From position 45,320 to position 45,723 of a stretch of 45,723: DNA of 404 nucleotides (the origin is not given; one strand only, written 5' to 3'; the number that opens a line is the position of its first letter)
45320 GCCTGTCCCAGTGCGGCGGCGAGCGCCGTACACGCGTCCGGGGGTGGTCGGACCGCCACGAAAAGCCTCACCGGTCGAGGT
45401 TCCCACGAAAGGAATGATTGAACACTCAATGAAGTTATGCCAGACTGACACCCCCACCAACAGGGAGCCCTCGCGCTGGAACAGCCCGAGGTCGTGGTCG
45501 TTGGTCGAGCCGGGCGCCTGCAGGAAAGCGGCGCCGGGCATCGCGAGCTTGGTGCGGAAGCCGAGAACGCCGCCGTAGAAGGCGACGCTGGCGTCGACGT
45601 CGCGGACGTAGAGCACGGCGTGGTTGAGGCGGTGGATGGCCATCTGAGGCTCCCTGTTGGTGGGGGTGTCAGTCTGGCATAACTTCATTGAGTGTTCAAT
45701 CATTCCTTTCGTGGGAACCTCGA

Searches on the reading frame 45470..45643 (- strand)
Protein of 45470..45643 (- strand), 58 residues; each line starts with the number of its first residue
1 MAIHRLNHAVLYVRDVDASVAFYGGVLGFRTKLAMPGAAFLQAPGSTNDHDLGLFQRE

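Call 4: search_protein_families(library=pfam, proteins=[window:45470-45643:-], max_evalue=0.01)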
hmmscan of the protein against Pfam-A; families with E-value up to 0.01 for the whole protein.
window:45470-45643:- (58 aa): 2 families
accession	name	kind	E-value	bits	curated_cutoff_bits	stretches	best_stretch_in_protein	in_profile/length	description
PF00903.31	Glyoxalase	-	6.4e-08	33.5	20.6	1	5-52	1-53/121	Glyoxalase/Bleomycin resistance protein/Dioxygenase superfamily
PF22677.2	Ble-like_N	-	1.8e-06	28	24.5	1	7-36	3-33/41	Bleomycin resistance protein-like N-terminal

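Call 14: find_homologous_proteins(query=window:45470-45643:-)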
Query seq(58 aa) (58 aa): 222 proteins with E <= 0.001 among 232 candidates; the best 120 are listed.
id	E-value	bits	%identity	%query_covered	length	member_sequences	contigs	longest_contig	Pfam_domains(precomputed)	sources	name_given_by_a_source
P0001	3.4e-23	98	88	97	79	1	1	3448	PF22677.3,PF00903.32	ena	-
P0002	4.7e-22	94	82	97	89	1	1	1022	PF22677.3,PF00903.32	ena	-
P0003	1.0e-21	93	82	97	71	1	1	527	PF00903.32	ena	-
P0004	2.2e-20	89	84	95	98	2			PF22677.3,PF13669.13,PF00903.32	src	-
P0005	2.2e-20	89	75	97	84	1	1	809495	PF22677.3,PF00903.32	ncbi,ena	-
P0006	3.2e-20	88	79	97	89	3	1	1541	PF22677.3,PF00903.32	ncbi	ncbi:MAG TPA: VOC family protein, partial [Actinomycetes bacterium]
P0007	4.3e-20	88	75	97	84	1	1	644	PF22677.3,PF00903.32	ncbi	-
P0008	5.0e-20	88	79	97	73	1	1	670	PF22677.3,PF00903.32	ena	-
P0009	3.1e-19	85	75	97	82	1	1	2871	PF22677.3,PF00903.32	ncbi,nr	ncbi:MAG TPA: VOC family protein, partial [Actinomycetes bacterium]|nr:VOC family protein [Actinomyc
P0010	5.0e-19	85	76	95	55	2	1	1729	PF22677.3,PF00903.32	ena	-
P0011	5.0e-19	85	78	95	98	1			PF22677.3,PF00903.32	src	-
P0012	5.5e-19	85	75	97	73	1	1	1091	PF22677.3,PF00903.32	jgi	jgi:catechol 2,3-dioxygenase-like lactoylglutathione lyase family enzyme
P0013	5.9e-19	84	79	97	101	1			PF22677.3,PF00903.32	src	-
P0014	1.2e-18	84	75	97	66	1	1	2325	PF22677.3,PF00903.32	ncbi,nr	ncbi:MAG TPA: VOC family protein, partial [Acidimicrobiia bacterium]|nr:VOC family protein [Acidimic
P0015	1.4e-18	83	73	97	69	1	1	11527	PF22677.3,PF00903.32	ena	-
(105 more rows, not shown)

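Call 23: find_encoding_contigs(protein=P0001, flank=5000, max_places=5)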
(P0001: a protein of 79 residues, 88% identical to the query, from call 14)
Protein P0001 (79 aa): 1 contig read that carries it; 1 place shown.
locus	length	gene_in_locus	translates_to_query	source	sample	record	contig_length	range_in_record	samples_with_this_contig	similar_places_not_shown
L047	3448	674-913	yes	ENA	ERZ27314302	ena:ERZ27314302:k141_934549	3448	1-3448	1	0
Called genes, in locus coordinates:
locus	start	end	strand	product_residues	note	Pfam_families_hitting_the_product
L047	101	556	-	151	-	PF01047:MarR, PF12802:MarR_2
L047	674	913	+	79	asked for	PF00903:Glyoxalase, PF22677:Ble-like_N (weak)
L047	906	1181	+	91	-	-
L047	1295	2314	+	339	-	PF01628:HrcA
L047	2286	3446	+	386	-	PF00226:DnaJ, PF27659:CHP02642 (faint), PF01556:DnaJ_C, PF00684:DnaJ_CXXCXGXG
